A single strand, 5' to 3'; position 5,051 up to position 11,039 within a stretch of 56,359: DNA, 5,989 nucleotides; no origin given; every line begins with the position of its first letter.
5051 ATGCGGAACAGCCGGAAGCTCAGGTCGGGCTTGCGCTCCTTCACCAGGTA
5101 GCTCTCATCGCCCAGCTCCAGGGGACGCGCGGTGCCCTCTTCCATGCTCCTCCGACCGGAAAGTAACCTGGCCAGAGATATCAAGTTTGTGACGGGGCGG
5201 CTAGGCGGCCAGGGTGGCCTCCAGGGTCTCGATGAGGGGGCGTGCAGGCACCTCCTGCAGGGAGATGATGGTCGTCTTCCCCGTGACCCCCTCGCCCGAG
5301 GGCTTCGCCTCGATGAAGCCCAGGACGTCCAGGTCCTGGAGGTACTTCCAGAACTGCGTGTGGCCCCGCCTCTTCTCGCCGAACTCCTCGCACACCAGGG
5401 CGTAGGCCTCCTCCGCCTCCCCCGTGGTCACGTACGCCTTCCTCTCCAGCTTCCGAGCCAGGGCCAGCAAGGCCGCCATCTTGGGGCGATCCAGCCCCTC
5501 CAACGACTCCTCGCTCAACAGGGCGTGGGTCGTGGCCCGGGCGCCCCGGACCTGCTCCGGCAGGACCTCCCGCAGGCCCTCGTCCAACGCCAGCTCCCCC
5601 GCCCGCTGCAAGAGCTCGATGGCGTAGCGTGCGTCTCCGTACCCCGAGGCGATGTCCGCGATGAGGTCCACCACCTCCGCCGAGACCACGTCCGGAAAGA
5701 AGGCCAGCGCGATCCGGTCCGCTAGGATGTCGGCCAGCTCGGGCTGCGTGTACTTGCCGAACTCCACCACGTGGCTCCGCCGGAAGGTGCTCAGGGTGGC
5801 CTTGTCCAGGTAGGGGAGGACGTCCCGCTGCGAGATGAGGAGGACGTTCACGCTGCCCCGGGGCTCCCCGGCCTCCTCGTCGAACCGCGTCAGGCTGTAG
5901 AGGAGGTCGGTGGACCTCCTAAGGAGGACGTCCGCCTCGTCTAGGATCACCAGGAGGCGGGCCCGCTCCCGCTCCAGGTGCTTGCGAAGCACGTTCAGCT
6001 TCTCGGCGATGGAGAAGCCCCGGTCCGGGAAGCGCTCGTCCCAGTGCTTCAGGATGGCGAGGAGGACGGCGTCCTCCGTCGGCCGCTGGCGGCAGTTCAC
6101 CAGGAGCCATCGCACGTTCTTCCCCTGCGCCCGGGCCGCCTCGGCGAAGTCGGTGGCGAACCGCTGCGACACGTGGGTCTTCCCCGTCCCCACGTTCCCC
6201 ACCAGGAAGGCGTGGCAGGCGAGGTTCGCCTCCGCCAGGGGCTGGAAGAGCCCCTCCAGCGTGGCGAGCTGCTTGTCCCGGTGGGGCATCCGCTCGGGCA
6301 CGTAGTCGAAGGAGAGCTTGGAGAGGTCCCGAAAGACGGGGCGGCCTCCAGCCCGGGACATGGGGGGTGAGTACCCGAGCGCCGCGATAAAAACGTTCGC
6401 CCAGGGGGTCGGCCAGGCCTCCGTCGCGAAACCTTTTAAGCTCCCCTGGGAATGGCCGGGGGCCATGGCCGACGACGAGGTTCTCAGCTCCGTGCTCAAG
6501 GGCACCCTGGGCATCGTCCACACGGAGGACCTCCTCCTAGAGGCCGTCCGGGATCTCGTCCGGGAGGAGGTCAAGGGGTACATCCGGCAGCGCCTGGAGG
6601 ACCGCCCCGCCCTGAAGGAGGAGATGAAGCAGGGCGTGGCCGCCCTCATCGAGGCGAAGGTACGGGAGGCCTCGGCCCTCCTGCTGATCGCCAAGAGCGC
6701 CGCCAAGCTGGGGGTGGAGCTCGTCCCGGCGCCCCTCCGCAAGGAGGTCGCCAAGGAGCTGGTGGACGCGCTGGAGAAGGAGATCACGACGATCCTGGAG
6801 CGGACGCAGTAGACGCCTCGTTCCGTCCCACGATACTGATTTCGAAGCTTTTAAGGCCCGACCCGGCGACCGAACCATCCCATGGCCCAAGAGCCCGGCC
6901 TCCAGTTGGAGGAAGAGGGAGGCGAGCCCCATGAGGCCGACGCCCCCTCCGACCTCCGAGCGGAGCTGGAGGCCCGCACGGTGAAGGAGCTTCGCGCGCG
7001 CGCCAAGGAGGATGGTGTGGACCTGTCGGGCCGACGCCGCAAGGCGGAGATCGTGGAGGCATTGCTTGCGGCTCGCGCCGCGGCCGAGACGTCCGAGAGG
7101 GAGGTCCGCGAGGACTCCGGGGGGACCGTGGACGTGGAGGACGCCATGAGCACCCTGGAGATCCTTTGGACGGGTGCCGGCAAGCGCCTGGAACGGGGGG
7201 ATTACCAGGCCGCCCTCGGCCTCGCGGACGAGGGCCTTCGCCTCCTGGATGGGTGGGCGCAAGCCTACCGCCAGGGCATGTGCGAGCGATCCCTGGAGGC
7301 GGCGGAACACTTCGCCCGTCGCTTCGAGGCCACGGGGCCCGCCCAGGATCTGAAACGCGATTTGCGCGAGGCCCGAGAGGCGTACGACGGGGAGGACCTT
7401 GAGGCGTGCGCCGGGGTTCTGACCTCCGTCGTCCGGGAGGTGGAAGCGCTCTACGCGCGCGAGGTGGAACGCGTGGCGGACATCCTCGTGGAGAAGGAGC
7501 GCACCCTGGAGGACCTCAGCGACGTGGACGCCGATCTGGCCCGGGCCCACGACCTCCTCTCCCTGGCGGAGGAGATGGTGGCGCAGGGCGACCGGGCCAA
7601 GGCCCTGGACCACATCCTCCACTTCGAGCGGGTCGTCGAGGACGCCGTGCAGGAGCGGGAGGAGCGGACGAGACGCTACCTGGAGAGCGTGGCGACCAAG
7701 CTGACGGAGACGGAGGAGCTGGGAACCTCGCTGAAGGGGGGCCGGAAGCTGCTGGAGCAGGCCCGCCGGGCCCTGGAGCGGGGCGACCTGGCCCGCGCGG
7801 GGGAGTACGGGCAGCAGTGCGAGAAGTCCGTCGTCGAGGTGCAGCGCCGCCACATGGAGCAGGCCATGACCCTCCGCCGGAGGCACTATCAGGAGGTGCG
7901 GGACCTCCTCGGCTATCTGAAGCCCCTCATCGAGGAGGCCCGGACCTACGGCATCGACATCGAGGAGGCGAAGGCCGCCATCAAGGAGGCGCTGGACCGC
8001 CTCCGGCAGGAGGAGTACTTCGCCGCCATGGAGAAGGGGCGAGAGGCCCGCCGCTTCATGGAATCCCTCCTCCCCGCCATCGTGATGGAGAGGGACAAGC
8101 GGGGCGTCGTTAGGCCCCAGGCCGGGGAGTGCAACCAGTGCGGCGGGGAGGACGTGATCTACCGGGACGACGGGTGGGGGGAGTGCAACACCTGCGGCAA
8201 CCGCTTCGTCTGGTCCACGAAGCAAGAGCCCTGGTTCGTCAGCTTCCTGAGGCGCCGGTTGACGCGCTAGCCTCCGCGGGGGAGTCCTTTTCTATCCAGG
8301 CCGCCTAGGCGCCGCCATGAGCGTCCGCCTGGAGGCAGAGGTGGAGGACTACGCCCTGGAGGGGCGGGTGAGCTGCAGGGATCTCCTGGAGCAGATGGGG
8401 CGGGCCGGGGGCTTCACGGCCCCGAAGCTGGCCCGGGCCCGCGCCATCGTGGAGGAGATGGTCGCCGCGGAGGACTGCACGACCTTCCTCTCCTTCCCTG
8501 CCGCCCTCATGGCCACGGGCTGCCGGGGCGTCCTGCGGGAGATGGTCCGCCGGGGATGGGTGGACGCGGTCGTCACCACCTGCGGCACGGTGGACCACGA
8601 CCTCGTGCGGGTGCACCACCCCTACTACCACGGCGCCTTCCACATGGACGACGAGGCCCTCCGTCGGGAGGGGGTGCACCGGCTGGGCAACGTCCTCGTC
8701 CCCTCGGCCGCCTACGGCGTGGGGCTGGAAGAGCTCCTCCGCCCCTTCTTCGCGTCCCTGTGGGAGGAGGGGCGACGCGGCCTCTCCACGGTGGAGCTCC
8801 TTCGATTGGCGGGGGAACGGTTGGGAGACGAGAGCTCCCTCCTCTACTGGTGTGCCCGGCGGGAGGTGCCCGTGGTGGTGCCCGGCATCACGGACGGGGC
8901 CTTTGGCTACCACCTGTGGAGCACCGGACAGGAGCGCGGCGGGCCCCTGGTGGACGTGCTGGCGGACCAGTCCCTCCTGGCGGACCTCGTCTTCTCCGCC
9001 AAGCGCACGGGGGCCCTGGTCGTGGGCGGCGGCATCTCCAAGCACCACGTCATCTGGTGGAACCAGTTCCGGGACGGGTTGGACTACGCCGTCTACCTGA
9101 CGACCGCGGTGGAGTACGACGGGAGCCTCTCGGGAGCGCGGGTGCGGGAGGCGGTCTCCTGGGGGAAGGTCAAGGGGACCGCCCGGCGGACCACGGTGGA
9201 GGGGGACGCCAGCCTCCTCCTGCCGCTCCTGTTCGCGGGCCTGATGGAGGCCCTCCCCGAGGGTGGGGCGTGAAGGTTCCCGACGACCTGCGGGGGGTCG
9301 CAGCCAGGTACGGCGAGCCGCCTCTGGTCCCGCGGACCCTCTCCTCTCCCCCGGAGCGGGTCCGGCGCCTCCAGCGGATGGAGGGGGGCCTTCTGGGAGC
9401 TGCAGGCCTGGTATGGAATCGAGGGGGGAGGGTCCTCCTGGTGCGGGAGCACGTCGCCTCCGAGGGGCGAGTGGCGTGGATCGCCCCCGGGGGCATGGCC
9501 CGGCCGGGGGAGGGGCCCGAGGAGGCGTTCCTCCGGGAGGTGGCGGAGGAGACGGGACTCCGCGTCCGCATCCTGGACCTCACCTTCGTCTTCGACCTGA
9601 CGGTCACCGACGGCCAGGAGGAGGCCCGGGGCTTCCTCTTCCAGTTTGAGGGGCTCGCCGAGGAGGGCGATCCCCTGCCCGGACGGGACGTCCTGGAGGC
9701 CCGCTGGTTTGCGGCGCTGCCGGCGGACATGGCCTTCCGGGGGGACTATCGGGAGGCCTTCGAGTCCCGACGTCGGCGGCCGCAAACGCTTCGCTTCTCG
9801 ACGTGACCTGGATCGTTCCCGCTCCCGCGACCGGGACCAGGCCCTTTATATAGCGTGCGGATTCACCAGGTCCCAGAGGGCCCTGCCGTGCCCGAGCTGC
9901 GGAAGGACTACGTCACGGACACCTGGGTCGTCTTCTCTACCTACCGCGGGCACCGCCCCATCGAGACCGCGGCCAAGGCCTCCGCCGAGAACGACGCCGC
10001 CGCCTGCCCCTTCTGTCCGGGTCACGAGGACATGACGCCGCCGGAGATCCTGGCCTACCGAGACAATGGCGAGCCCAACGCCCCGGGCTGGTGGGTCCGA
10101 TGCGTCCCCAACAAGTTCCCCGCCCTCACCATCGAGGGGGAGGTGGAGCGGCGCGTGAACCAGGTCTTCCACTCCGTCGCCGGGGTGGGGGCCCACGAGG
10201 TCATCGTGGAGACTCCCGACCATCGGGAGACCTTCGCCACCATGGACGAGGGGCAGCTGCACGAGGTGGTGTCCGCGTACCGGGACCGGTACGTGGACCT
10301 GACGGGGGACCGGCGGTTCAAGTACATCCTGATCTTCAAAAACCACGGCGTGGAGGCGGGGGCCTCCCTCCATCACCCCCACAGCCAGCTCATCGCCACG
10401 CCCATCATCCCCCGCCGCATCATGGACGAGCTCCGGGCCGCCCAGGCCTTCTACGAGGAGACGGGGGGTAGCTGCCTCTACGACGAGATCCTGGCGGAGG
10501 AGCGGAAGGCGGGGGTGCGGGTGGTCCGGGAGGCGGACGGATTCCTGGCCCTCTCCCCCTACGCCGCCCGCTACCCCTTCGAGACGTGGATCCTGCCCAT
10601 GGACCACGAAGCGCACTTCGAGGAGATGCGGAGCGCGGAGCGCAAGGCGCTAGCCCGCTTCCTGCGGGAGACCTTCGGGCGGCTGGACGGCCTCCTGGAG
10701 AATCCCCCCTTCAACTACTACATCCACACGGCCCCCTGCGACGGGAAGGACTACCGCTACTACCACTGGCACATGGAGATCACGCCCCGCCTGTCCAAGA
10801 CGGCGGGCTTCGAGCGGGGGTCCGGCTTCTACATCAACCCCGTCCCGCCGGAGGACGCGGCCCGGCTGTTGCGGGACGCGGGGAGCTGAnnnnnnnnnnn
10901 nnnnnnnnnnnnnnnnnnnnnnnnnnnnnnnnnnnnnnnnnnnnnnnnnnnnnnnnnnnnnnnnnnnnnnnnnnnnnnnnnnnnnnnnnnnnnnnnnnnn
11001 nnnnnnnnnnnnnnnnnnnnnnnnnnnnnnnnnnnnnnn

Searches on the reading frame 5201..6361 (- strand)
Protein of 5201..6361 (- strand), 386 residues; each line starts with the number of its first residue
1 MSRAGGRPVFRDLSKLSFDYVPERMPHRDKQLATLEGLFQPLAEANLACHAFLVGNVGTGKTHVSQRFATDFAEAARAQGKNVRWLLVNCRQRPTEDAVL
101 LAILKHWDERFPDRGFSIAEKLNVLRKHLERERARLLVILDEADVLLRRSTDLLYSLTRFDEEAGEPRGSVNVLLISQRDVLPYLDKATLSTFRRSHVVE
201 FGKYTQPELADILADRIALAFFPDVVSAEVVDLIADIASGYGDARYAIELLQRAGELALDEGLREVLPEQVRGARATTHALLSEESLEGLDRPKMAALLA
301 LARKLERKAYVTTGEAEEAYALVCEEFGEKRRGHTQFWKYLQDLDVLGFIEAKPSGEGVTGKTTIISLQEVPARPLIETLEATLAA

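Call 8: search_protein_families(library=pfam, proteins=[window:5201-6361:-])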
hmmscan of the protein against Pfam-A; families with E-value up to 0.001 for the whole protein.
window:5201-6361:- (386 aa): 6 families
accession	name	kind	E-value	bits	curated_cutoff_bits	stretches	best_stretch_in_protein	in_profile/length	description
PF22703.2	Cdc6_lid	-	2e-19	69.6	27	1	211-275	2-67/68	Cdc6 AAA+ ATPase-type lid domain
PF09079.17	Cdc6_C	-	1.6e-14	54.1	25.1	1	291-370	7-88/96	CDC6, C terminal winged helix domain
PF13401.12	AAA_22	-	2.1e-11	44.7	27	1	51-183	8-128/130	AAA domain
PF13191.12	AAA_16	-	2.2e-10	41.7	32.6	1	26-163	3-161/167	AAA ATPase domain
PF05621.17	TniB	-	9.6e-10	38.6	22.4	1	29-148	17-133/189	Bacterial TniB protein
PF05729.18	NACHT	-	1.8e-05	25.1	26.7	1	52-148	4-95/167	NACHT domain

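Call 37: search_solved_structures(query=window:5201-6361:-, max_evalue=0.00001)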
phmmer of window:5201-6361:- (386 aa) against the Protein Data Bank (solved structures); distinct sequences matched with E-value up to 0.00001: 10.
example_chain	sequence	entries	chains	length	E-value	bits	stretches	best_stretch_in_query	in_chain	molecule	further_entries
1fnn_A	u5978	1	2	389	5.9e-47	163.7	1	12-383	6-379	CELL DIVISION CONTROL PROTEIN 6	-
2v1u_A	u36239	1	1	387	2.9e-37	131.8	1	9-369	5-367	CELL DIVISION CONTROL PROTEIN 6 HOMOLOG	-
2qby_A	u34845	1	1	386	3.2e-35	125.1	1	10-369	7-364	Cell division control protein 6 homolog 1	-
1w5s_A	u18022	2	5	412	1.9e-24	89.6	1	10-382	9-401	ORIGIN RECOGNITION COMPLEX SUBUNIT 2 ORC2 | ORC2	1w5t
2qby_B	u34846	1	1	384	4.5e-18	68.6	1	52-383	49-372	Cell division control protein 6 homolog 3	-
8s0e_G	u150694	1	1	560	3.8e-14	55.7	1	20-261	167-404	Cell division control protein 6 homolog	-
8rwv_F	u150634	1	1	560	4.5e-14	55.5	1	20-261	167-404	Cell division control protein 6 homolog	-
7jgr_G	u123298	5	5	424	2.4e-11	46.5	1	22-260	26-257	Cell division control protein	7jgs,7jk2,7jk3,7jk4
4xgc_A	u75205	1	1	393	9e-07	31.5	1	16-309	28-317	Origin recognition complex subunit 1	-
7jgr_A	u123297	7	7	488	1.7e-06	30.6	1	16-309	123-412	Origin recognition complex subunit 1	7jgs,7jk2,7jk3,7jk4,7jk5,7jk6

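Call 64: search_protein_families(library=ncbifam, proteins=[window:5201-6361:-], max_evalue=0.001)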
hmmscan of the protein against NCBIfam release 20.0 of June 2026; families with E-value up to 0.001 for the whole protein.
window:5201-6361:- (386 aa): 5 families
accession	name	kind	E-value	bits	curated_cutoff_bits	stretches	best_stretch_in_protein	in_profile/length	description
TIGR02928.1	TIGR02928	subfamily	3.2e-75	253.3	181.3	1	9-368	1-366/366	orc1/cdc6 family replication initiation protein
NF001623.0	PRK00411.1-1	equivalog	9.1e-73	245.3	311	1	7-380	15-399/411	ORC1-type DNA replication protein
NF001624.0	PRK00411.1-2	subfamily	1.2e-49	169.2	354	1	9-369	13-362/374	ORC1-type DNA replication protein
NF001625.0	PRK00411.1-3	equivalog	2e-48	165.1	501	1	7-370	18-384/415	ORC1-type DNA replication protein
NF001626.0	PRK00411.1-5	equivalog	8.9e-35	120.2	417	1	8-369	15-364/374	ORC1-type DNA replication protein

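Call 74: find_homologous_proteins(query=window:5201-6361:-, max_evalue=1e-30)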
Query window:5201-6361:- (386 aa): 643 proteins with E <= 1e-30 among 8000 candidates; the best 120 are listed.
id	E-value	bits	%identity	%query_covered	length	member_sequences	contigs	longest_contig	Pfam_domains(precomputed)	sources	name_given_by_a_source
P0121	1.7e-248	842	99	100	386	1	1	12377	PF22703.3,PF05729.19,PF13401.13,PF05621.18,PF09079.18,PF13191.13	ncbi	-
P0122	2.8e-232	788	100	94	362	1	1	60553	PF22703.3,PF05729.19,PF13401.13,PF05621.18,PF09079.18,PF13191.13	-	-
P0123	7.6e-220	747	88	100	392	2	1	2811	PF22703.3,PF05729.19,PF13401.13,PF05621.18,PF09079.18,PF13191.13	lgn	-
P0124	3.5e-197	673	78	100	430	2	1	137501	PF22703.3,PF13401.13,PF05621.18,PF09079.18,PF00931.29,PF13191.13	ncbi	-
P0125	5.8e-194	662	76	100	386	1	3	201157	PF22703.3,PF13401.13,PF05621.18,PF09079.18,PF13191.13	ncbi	-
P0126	2.7e-193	660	77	99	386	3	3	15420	PF22703.3,PF13401.13,PF05621.18,PF09079.18,PF13191.13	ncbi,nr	ncbi:MAG: AAA family ATPase [Candidatus Thermoplasmatota archaeon]|nr:AAA family ATPase [Candidatus 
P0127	7.0e-192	655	76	100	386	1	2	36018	PF22703.3,PF13401.13,PF09079.18,PF13191.13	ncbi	-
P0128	1.4e-191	654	76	100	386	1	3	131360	PF22703.3,PF00004.36,PF13401.13,PF05621.18,PF09079.18,PF13191.13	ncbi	-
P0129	4.6e-191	653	76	100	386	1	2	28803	PF22703.3,PF13401.13,PF09079.18,PF13191.13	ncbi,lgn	-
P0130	4.4e-190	649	76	99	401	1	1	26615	PF22703.3,PF00004.36,PF13401.13,PF05621.18,PF09079.18,PF13191.13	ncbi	-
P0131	6.9e-188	642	75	100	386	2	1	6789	PF22703.3,PF13401.13,PF05621.18,PF09079.18,PF13191.13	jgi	jgi:cell division control protein 6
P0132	8.3e-187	639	74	100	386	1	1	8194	PF22703.3,PF13401.13,PF05621.18,PF09079.18,PF13191.13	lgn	-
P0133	2.1e-186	637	76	100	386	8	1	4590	PF22703.3,PF00004.36,PF13401.13,PF05621.18,PF09079.18,PF13191.13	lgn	-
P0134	1.3e-185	635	74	100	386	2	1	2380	PF22703.3,PF13401.13,PF05621.18,PF09079.18,PF13191.13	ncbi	ncbi:MAG: Cdc6/Cdc18 family protein [Thermoplasmata archaeon]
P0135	3.0e-185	634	75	100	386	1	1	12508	PF22703.3,PF13401.13,PF09079.18,PF13191.13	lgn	-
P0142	3.1e-148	512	62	98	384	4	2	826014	PF22703.3,PF13401.13,PF05621.18,PF09079.18,PF13191.13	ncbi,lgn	-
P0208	2.2e-128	446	54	99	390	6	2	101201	PF22703.3,PF13401.13,PF09079.18,PF13191.13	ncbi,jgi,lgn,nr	ncbi:MAG: orc1/cdc6 family replication initiation protein [Methanomassiliicoccales archaeon]|nr:MAG:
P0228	4.0e-127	442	54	99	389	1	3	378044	PF22703.3,PF00004.36,PF13401.13,PF01637.25,PF09079.18,PF13191.13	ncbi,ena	-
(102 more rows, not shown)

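Call 75: find_encoding_contigs(protein=P0208, flank=10000, max_places=1)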
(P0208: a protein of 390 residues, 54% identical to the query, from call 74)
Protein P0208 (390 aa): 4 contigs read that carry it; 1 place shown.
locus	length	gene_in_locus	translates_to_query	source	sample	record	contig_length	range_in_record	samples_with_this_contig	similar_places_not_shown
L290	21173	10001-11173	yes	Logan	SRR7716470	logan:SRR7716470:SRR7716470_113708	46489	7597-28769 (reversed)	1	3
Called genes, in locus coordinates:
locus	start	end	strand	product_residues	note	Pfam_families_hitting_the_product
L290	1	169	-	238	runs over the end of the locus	PF13489:Methyltransf_23 (weak), PF08241:Methyltransf_11, PF08242:Methyltransf_12 (weak), PF13649:Methyltransf_25, PF13847:Methyltransf_31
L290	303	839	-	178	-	-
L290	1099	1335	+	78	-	-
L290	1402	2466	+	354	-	PF00037:Fer4 (faint), PF12838:Fer4_7, PF13484:Fer4_16 (weak)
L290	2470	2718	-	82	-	PF07311:Dodecin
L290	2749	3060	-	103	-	PF02627:CMD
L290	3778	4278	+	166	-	PF00293:NUDIX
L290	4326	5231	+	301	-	PF07719:TPR_2 (faint), PF00515:TPR_1 (faint), PF13176:TPR_7 (faint), PF13181:TPR_8 (faint), PF13428:TPR_14 (faint), PF23914:TPR_CcmH_CycH (faint), PF12895:ANAPC3 (faint), PF14559:TPR_19 (weak), +2 more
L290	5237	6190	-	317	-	PF01916:DS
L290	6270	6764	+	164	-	PF00571:CBS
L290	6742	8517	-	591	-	PF02037:SAP (faint), PF10208:ARMET_C (faint), PF23632:SAP_RNF34_RFFL (faint)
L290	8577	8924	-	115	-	-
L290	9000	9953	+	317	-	-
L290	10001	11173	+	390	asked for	PF13191:AAA_16 (weak), PF13401:AAA_22 (weak), PF22703:Cdc6_lid, PF09079:WHD_Cdc6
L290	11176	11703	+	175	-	PF05763:DUF835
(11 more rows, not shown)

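Call 76: find_encoding_contigs(protein=P0142, flank=10000, max_places=1)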
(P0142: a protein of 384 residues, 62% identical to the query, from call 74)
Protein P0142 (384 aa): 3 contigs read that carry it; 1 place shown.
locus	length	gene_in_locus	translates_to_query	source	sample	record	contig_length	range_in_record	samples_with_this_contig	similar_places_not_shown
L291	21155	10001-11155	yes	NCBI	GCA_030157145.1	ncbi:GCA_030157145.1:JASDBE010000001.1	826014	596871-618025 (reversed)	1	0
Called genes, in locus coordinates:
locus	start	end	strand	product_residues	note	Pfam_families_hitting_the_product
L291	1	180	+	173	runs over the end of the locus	PF14417:MEDS (faint)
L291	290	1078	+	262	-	PF01145:Band_7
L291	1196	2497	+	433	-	PF25145:NfeD1b_N, PF24961:NfeD_membrane, PF01957:NfeD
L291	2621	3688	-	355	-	PF01087:GalP_UDP_transf, PF01230:HIT (faint), PF16268:DUF4921, PF16285:DUF4931_N (weak), PF02744:GalP_UDP_tr_C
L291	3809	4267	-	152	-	PF14815:NUDIX_4 (faint), PF00293:NUDIX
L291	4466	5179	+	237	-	PF04951:Peptidase_M55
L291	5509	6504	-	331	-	PF01916:DS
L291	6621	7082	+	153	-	PF00571:CBS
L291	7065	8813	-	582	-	-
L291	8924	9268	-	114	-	-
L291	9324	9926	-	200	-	PF13302:Acetyltransf_3, PF00583:Acetyltransf_1, PF13523:Acetyltransf_8 (faint)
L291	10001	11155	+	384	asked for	PF05621:TniB (weak), PF13191:AAA_16 (weak), PF13401:AAA_22, PF22703:Cdc6_lid, PF09079:WHD_Cdc6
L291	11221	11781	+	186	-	PF05763:DUF835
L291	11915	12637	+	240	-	PF01336:tRNA_anti-codon (faint)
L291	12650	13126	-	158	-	PF13668:Ferritin_2 (weak), PF00210:Ferritin, PF02915:Rubrerythrin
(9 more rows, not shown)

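Call 77: find_encoding_contigs(protein=P0228, flank=10000, max_places=1)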
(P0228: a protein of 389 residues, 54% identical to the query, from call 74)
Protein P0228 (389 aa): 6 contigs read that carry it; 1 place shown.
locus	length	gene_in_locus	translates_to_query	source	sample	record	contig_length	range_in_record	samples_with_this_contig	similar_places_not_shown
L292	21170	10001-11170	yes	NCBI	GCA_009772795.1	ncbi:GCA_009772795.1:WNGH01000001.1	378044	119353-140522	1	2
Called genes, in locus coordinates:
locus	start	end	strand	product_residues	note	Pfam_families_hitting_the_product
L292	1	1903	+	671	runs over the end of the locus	PF08915:tRNA-Thr_ED, PF00587:tRNA-synt_2b, PF03129:HGTP_anticodon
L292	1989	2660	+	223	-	PF18911:PKD_4, PF00801:PKD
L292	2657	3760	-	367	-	PF00091:Tubulin, PF12327:FtsZ_C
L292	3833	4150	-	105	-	PF01402:RHH_1 (weak)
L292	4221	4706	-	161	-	PF21619:DUF6855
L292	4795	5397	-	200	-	PF00857:Isochorismatase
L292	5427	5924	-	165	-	PF00293:NUDIX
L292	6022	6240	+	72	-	-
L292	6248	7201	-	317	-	PF01916:DS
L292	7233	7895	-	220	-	PF06736:TMEM175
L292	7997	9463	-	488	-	-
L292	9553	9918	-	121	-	-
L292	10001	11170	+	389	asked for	PF13191:AAA_16, PF01637:ATPase_2 (weak), PF13401:AAA_22, PF00004:AAA (weak), PF22703:Cdc6_lid, PF09079:WHD_Cdc6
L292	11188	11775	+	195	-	PF05763:DUF835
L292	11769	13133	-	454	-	PF01368:DHH, PF02272:DHHA1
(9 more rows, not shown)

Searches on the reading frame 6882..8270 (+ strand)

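Call 71: search_protein_families(library=pfam, proteins=[window:6882-8270:+])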
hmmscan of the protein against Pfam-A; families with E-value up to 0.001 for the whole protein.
window:6882-8270:+ (462 aa): 1 family
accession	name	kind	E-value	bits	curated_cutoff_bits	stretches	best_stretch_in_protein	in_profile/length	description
PF07498.18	Rho_N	-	0.00023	21.5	24.9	1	28-68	1-41/43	Rho termination factor, N-terminal domain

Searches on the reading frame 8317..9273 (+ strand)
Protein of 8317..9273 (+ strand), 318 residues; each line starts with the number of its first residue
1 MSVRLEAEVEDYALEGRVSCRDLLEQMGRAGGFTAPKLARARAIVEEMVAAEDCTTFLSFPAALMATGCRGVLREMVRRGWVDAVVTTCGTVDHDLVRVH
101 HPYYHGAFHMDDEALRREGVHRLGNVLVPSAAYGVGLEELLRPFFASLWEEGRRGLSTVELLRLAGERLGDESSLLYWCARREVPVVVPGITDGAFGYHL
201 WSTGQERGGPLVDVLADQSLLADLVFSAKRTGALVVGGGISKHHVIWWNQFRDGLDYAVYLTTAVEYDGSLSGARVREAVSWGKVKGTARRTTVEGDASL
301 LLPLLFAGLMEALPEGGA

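Call 71: search_protein_families(library=pfam, proteins=[window:8317-9273:+])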
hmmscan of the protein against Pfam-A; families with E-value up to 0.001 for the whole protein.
window:8317-9273:+ (318 aa): 1 family
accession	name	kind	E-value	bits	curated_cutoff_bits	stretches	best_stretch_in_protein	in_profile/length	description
PF01916.23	DS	-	3.3e-100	335.5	27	1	22-307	1-286/288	Deoxyhypusine synthase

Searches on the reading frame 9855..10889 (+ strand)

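Call 72: search_protein_families(library=pfam, proteins=[window:9855-10889:+])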
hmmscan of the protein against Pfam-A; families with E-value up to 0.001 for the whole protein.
window:9855-10889:+ (344 aa): 4 families
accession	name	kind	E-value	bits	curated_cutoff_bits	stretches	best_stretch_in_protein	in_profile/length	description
PF01087.27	GalP_UDP_transf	-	8.2e-20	72.4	22.1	1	13-186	12-184/184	Galactose-1-phosphate uridyl transferase, N-terminal domain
PF02744.22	GalP_UDP_tr_C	-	1.9e-14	54.2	29.2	1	197-316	5-124/165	Galactose-1-phosphate uridyl transferase, C-terminal domain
PF16268.10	DUF4921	-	8.6e-12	45.1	28.5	1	150-334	216-388/425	Domain of unknown function (DUF4921)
PF16285.10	DUF4931_N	-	6.7e-11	42.8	24.1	1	114-181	53-120/124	Domain of unknown function (DUF4931) N-terminal domain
